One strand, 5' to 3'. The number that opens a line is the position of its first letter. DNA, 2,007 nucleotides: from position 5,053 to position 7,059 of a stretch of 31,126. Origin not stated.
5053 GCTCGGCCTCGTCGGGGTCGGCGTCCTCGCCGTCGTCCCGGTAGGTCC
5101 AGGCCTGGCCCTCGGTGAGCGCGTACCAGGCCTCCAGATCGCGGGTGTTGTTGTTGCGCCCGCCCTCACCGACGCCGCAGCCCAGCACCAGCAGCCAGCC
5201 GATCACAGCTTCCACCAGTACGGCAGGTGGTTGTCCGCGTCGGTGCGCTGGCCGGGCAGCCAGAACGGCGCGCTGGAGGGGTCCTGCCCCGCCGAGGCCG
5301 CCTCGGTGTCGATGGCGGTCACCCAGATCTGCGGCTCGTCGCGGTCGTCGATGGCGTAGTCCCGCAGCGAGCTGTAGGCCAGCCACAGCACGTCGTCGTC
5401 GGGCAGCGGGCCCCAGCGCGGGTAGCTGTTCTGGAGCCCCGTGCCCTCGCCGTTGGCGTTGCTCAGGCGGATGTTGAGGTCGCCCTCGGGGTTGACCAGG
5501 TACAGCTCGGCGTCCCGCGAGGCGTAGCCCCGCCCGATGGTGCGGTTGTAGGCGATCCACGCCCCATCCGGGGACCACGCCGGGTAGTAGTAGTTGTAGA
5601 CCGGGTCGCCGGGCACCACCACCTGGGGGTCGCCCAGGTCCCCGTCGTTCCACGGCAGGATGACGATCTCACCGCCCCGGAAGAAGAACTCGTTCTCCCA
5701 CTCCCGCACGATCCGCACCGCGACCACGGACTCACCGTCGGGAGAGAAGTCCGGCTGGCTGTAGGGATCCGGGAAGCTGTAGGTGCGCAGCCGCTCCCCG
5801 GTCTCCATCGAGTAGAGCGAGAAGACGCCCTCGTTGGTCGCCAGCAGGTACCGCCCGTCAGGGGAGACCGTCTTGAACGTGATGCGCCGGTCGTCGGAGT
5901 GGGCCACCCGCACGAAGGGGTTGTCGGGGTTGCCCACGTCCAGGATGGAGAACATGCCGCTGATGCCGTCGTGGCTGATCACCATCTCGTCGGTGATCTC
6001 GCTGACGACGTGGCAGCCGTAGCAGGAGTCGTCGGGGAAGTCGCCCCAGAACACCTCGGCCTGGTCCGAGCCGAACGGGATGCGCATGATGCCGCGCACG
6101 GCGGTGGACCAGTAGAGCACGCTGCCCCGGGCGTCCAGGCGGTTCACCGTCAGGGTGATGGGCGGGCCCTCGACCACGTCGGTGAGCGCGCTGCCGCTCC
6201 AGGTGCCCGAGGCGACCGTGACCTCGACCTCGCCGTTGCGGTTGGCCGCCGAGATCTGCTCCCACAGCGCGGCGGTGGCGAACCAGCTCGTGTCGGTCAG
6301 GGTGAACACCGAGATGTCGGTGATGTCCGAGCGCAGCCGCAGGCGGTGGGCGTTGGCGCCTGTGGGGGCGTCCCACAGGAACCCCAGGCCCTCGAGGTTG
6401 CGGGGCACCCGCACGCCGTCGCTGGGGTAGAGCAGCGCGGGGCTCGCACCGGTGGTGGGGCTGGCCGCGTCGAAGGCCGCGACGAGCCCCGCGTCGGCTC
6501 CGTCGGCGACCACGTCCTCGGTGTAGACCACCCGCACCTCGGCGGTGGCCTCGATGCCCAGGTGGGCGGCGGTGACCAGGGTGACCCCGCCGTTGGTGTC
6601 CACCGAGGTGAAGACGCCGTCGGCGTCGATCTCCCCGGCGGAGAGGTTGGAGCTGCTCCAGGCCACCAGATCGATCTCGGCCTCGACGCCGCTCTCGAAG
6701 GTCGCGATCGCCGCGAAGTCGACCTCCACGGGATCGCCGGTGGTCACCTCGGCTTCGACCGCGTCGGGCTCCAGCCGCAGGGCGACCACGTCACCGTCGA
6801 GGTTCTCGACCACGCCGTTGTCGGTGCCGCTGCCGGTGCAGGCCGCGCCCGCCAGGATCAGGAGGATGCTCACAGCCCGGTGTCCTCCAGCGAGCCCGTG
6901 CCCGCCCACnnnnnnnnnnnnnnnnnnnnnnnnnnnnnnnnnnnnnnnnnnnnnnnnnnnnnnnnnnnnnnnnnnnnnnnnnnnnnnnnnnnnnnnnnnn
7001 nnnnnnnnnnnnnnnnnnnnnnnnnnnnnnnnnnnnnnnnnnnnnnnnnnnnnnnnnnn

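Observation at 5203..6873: Single CxxCH heme-binding motif inside a TolB-like beta-propeller lipoprotein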

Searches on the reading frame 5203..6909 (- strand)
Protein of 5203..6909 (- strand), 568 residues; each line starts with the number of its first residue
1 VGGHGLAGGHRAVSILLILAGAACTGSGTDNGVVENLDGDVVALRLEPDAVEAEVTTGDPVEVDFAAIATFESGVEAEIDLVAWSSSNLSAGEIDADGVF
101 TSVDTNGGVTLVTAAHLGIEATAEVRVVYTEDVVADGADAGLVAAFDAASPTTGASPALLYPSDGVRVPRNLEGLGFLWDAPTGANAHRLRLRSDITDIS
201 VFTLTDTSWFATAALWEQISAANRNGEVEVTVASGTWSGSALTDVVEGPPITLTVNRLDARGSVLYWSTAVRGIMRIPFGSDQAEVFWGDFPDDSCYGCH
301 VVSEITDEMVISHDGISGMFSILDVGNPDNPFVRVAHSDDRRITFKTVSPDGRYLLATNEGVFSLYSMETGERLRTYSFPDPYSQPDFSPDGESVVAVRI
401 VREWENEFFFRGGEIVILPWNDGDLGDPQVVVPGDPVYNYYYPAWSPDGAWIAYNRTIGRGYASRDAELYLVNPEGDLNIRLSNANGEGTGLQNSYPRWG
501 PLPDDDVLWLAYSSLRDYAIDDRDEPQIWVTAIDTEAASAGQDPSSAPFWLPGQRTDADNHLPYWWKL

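Call 6: search_protein_families(library=pfam, proteins=[window:5203-6909:-], max_evalue=0.01)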
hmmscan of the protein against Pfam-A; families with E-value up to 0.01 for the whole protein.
window:5203-6909:- (568 aa): 1 family
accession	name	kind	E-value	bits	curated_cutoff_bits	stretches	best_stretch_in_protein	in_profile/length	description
PF07676.18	PD40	-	4.4e-05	23.8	20.9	1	440-461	11-32/38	WD40-like Beta Propeller Repeat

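Call 7: search_protein_families(library=ncbifam, proteins=[window:5203-6909:-], max_evalue=0.01)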
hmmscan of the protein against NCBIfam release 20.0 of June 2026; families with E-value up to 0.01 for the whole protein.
window:5203-6909:- (568 aa): 1 family
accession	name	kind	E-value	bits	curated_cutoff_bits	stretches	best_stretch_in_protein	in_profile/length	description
TIGR02800.1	propeller_TolB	equivalog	0.00015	20.9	343.15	0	359-397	213-251/418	Tol-Pal system beta propeller repeat protein TolB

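Call 8: find_homologous_proteins(query=window:5203-6909:-, max_evalue=0.00001)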
Query window:5203-6909:- (568 aa): 155 proteins with E <= 0.00001 among 8000 candidates; the best 120 are listed.
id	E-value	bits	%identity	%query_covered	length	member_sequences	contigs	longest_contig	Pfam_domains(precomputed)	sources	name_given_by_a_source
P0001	0.0e+0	1266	100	98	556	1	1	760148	-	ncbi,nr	ncbi:MAG: PD40 domain-containing protein [Alphaproteobacteria bacterium]|nr:PD40 domain-containing p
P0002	3.7e-238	810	63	96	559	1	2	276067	PF07676.19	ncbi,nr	ncbi:MAG: PD40 domain-containing protein [Alphaproteobacteria bacterium]|nr:PD40 domain-containing p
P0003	4.7e-207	707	59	97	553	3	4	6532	PF07676.19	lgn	-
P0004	5.1e-206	704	61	92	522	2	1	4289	PF26549.1,PF07676.19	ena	-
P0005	1.4e-203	696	59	93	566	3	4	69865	PF07676.19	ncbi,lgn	-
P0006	2.3e-203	695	60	93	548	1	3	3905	PF26550.2,PF07676.19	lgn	-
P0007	2.1e-200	685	60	93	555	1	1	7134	-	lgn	-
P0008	1.1e-196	673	58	93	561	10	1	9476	PF07676.19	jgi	-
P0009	1.0e-194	667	57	93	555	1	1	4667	PF07676.19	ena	-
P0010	1.2e-194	666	58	93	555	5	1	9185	PF07676.19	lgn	-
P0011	2.6e-194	665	58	93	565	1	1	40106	PF07676.19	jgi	jgi:hypothetical protein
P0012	3.7e-193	661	56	95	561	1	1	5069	PF07676.19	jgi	jgi:hypothetical protein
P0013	6.3e-190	651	56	94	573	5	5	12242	PF07676.19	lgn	-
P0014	1.2e-188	647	54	93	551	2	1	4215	PF07676.19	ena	-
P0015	4.6e-187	641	53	97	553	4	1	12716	PF07676.19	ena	-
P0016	2.1e-186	639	52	98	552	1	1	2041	PF07676.19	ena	-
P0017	1.2e-185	637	52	98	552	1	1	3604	PF07676.19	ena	-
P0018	1.3e-185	637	53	97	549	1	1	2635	PF07676.19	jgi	jgi:hypothetical protein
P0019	3.0e-185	635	56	97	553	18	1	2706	PF07676.19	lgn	-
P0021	3.3e-185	635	56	93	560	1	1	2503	PF07676.19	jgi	jgi:hypothetical protein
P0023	2.2e-181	623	53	98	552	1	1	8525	PF07676.19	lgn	-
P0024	1.8e-178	613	54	91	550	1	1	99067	PF07676.19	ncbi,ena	-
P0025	2.1e-177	609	53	93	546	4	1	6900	PF07676.19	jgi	-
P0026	1.9e-176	606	53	97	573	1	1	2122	PF25174.2,PF26549.1,PF23381.2,PF07676.19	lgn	-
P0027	2.7e-176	606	53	93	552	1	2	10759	PF26550.2,PF07676.19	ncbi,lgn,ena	-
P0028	5.9e-176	605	50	97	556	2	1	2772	PF07676.19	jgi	jgi:hypothetical protein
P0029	4.9e-175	602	53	93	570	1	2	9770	PF07676.19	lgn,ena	-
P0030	2.1e-173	596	52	98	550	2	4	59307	PF07676.19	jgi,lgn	jgi:hypothetical protein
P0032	7.9e-171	588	52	93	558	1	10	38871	PF07676.19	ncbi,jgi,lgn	jgi:WD40 repeat protein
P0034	3.1e-170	586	50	97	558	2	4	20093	PF25174.2,PF23381.2,PF07676.19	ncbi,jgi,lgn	jgi:dipeptidyl aminopeptidase/acylaminoacyl peptidase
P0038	1.4e-167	577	51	97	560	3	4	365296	PF25174.2,PF23381.2,PF07676.19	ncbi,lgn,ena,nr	ncbi:MAG: hypothetical protein P8R54_33510 [Myxococcota bacterium]|nr:hypothetical protein [Myxococc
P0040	1.6e-167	577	50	98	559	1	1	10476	PF25174.2,PF23381.2,PF07676.19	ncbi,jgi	ncbi:MAG: dipeptidyl aminopeptidase/acylaminoacyl peptidase [Myxococcota bacterium]|jgi:dipeptidyl a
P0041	2.9e-167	576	51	96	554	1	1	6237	PF26549.1,PF07676.19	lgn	-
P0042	1.7e-166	573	48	98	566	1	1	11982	PF07676.19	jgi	jgi:hypothetical protein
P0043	7.6e-166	571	50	97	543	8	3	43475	PF07676.19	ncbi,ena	-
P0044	5.8e-165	568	50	98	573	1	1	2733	PF25174.2,PF26549.1,PF07676.19,PF23414.2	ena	-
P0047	2.2e-164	566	51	97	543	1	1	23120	PF07676.19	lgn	-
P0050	5.5e-164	565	51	97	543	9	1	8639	PF07676.19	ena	-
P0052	1.1e-163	564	50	97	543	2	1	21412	PF07676.19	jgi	jgi:hypothetical protein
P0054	6.9e-162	558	49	93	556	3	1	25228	PF26550.2,PF07676.19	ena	-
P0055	8.6e-162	558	48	97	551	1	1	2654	PF07676.19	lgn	-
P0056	9.2e-162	558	48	97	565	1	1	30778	PF07676.19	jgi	jgi:hypothetical protein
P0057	4.2e-161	556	51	94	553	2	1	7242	PF07676.19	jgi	jgi:hypothetical protein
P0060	2.4e-160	553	49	97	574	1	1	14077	PF07676.19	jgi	-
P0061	3.3e-160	553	50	93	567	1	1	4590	PF07676.19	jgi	jgi:hypothetical protein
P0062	1.5e-158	547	50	97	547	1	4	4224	PF26549.1,PF07676.19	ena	-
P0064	5.6e-157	542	47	97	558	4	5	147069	PF07676.19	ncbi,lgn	-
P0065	1.7e-156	540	48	97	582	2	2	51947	PF07676.19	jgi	-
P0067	2.3e-156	540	48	97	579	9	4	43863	PF07676.19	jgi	jgi:WD40 repeat protein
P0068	3.1e-156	539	50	93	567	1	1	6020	PF07676.19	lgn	-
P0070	1.1e-155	538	47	93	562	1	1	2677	PF07676.19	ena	-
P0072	2.4e-155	537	47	97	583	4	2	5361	PF07676.19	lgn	-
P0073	3.0e-155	536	47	94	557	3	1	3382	PF07676.19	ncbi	-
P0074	7.0e-155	535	47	93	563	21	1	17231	PF07676.19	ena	-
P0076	1.7e-154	534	48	93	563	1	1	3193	PF07676.19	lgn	-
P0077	2.4e-154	533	51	93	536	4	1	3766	PF26549.1,PF07676.19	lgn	-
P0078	2.9e-154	533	47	98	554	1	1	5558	PF07676.19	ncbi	-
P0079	4.2e-154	532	48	98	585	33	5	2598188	PF07676.19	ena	-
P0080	9.0e-154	531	50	97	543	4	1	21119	PF07676.19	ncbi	-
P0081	1.3e-153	531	46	98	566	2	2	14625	PF07676.19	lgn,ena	-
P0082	3.1e-153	530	47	93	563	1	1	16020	PF07676.19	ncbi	-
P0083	3.9e-153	529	47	96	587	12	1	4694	PF07676.19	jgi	jgi:hypothetical protein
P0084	6.0e-153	529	46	93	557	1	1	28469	PF07676.19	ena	-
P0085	7.2e-153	528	49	97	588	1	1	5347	PF07676.19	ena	-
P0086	8.3e-153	528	49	97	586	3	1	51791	PF07676.19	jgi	-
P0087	1.0e-152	528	47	93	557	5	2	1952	PF07676.19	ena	-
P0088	1.6e-152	527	47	93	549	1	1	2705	PF07676.19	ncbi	-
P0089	1.7e-152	527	47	98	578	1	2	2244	PF07676.19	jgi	jgi:hypothetical protein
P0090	1.8e-152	527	50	93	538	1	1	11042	PF26549.1,PF07676.19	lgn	-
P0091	2.4e-152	527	48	97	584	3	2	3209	PF07676.19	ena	-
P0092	2.8e-152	526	46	98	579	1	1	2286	PF07676.19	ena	-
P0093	4.5e-152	526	47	93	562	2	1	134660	PF07676.19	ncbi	-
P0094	5.6e-152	525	46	98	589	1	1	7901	PF07676.19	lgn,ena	-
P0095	1.3e-151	524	46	97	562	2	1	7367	PF07676.19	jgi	jgi:Tol biopolymer transport system component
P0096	3.0e-151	523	47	97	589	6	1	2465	PF07676.19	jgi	-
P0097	4.0e-151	523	46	93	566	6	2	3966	PF07676.19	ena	-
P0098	4.2e-151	523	46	93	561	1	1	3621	PF07676.19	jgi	jgi:hypothetical protein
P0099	4.2e-151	523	48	93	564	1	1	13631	PF07676.19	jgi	-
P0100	5.7e-151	522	46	98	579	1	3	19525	PF07676.19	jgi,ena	-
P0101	6.9e-151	522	47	98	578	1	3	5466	PF07676.19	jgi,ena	jgi:hypothetical protein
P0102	7.8e-151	522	46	98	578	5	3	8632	PF07676.19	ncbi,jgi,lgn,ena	jgi:hypothetical protein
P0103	8.5e-151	522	46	98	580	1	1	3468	PF07676.19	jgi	jgi:WD40 repeat protein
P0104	9.6e-151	521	46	98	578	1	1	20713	PF07676.19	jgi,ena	jgi:hypothetical protein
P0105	1.4e-150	521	45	93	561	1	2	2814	PF07676.19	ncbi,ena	-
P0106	2.4e-150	520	46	93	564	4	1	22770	PF07676.19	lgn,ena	-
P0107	4.9e-150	519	45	97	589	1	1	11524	PF07676.19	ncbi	-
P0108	1.0e-149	518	46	95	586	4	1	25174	PF07676.19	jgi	jgi:hypothetical protein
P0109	1.5e-149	517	48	97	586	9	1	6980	PF07676.19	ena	-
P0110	1.6e-149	517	46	96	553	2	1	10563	PF07676.19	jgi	-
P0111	1.7e-149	517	46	93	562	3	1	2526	PF07676.19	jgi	jgi:hypothetical protein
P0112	4.1e-149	516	47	97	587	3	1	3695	PF07676.19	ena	-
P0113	4.4e-149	516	47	93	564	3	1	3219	PF07676.19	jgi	jgi:hypothetical protein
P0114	1.4e-148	514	46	98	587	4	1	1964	PF07676.19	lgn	-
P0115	1.5e-148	514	46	97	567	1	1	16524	PF07676.19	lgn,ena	-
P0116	1.7e-148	514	47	93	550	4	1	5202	PF07676.19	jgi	-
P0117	2.0e-148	514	46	97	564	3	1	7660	PF07676.19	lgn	-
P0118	2.8e-148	513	45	93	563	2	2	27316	PF07676.19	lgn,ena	-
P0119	3.5e-148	513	47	98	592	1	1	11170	PF07676.19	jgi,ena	-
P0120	1.2e-147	511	46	98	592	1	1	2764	PF07676.19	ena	-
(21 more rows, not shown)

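Call 14: search_solved_structures(query=A1, max_evalue=1, show_alignments=2)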
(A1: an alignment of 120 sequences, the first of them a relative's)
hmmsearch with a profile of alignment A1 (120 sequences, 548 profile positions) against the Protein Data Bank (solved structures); distinct sequences matched with E-value up to 1: 90 (the best 60 are shown).
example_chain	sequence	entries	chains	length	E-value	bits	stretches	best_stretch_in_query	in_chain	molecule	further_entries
9h2q_B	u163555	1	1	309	2.7e-12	49.1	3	302-381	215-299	Autophagy-related protein 16-1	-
5yzv_A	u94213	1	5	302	2e-10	42.9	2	297-375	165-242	Probable serine/threonine-protein kinase PkwA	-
2ojh_A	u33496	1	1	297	1.9e-08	36.4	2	329-437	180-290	Uncharacterized protein Atu1656/AGR_C_3050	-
3n0d_A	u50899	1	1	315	1.5e-06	30.2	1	299-397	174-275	WD repeat-containing protein 5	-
4nsx_A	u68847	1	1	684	3.6e-06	28.9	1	304-384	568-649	U3 small nucleolar RNA-associated protein 21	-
5tzs_T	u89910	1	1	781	6.8e-06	27.9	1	304-384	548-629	U3 small nucleolar RNA-associated protein 21,Utp21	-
5yzm_A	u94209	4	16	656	9.8e-06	27.4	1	365-444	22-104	Acyl-peptide hydrolase, putative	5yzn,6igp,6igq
5yzo_A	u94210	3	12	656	9.8e-06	27.4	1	365-444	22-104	Acyl-peptide hydrolase, putative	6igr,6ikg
7suk_LT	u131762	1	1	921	1.1e-05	27.2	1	304-384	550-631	U3 small nucleolar RNA-associated protein 21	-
5jpq_I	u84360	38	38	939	1.2e-05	27.1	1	304-384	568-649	U3 small nucleolar RNA-associated protein 21 | Utp21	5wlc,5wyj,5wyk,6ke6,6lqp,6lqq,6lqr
4pwz_A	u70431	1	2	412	1.8e-05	26.6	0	328-378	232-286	Protein TolB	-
4r40_A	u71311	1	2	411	1.8e-05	26.6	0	328-378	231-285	Protein TolB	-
4v8m_A7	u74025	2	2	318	3.2e-05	25.7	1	275-376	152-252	GUANINE NUCLEOTIDE-BINDING PROTEIN BETA SUBUNIT-LIKE PROTEIN | Guanine nucleotide-binding protein subunit beta-like protein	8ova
8ove_A7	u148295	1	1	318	3.3e-05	25.7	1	275-376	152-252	Guanine nucleotide-binding protein subunit beta-like protein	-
7nst_E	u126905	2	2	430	4.3e-05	25.3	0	328-380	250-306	Tol-Pal system protein TolB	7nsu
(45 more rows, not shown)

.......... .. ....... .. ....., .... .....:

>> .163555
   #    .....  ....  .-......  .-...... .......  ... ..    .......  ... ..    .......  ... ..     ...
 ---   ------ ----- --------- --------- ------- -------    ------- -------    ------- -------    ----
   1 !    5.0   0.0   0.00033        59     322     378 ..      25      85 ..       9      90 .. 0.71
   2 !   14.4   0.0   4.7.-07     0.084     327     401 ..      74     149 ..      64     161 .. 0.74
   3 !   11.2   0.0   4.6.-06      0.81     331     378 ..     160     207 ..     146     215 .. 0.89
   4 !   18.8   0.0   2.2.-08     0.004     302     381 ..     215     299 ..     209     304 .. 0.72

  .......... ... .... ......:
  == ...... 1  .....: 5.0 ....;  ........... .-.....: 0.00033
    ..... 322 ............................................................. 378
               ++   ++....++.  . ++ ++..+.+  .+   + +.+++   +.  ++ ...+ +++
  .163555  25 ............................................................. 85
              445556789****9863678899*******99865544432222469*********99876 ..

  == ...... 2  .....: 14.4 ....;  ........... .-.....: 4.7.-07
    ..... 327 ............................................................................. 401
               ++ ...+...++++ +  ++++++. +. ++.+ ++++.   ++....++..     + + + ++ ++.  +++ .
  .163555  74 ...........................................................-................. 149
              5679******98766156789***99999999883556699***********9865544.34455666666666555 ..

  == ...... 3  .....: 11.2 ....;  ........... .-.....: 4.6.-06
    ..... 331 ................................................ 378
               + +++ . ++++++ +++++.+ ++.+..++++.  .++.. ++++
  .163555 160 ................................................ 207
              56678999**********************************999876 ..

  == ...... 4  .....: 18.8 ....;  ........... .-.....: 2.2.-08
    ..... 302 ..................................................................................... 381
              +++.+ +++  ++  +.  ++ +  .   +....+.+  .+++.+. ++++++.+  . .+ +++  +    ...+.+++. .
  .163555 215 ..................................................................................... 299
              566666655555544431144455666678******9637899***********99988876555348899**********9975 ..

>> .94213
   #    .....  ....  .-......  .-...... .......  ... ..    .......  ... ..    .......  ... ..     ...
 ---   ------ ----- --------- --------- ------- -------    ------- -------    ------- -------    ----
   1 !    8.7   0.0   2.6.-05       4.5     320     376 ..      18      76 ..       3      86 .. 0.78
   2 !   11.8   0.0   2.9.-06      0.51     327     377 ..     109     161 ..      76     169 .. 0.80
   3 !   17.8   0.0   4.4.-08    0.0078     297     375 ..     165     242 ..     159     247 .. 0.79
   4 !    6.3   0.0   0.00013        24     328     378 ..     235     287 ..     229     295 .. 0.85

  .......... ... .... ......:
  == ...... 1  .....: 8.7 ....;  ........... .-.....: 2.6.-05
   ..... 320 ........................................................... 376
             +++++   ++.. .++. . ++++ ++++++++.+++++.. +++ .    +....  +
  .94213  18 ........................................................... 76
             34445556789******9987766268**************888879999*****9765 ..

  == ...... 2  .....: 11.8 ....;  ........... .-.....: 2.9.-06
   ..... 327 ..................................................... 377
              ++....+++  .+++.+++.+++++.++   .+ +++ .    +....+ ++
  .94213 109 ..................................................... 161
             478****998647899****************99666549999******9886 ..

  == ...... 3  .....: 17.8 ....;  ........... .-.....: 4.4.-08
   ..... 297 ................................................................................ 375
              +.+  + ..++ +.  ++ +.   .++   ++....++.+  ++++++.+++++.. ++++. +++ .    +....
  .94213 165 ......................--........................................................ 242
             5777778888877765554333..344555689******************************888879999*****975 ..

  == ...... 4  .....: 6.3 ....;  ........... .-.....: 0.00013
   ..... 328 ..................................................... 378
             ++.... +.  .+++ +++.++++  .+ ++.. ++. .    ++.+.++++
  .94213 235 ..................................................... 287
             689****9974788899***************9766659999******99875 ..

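Call 16: find_encoding_contigs(protein=P0002, flank=10000, max_places=2)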
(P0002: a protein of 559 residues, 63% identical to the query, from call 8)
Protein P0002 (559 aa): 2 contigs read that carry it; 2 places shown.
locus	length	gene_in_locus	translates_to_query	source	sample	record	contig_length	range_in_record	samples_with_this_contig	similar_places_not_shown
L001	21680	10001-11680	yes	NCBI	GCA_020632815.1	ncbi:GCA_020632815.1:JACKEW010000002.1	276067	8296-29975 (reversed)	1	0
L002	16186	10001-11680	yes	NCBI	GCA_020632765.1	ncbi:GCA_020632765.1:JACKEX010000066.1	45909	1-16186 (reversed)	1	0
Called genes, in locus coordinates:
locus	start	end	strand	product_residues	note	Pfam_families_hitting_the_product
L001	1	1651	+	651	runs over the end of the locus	PF16177:ACAS_N, PF00501:AMP-binding, PF13193:AMP-binding_C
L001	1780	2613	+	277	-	PF04338:DUF481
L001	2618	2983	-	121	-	-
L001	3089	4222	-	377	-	PF00202:Aminotran_3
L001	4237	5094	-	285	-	PF00696:AA_kinase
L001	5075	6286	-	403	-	PF01960:ArgJ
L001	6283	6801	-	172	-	PF00583:Acetyltransf_1 (weak), PF13508:Acetyltransf_7 (weak)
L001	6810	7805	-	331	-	PF01118:Semialdhyde_dh, PF22698:Semialdhyde_dhC_1, PF02774:Semialdhyde_dhC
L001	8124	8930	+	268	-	PF05552:MS_channel_1st_1 (weak), PF21088:MS_channel_1st (weak), PF00924:MS_channel_2nd, PF21082:MS_channel_3rd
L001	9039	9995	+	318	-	-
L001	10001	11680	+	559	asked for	PF07676:PD40 (faint)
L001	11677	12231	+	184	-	-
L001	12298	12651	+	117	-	-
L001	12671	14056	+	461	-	-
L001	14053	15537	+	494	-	PF00884:Sulfatase, PF01663:Phosphodiest (weak)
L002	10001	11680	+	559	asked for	PF07676:PD40 (faint)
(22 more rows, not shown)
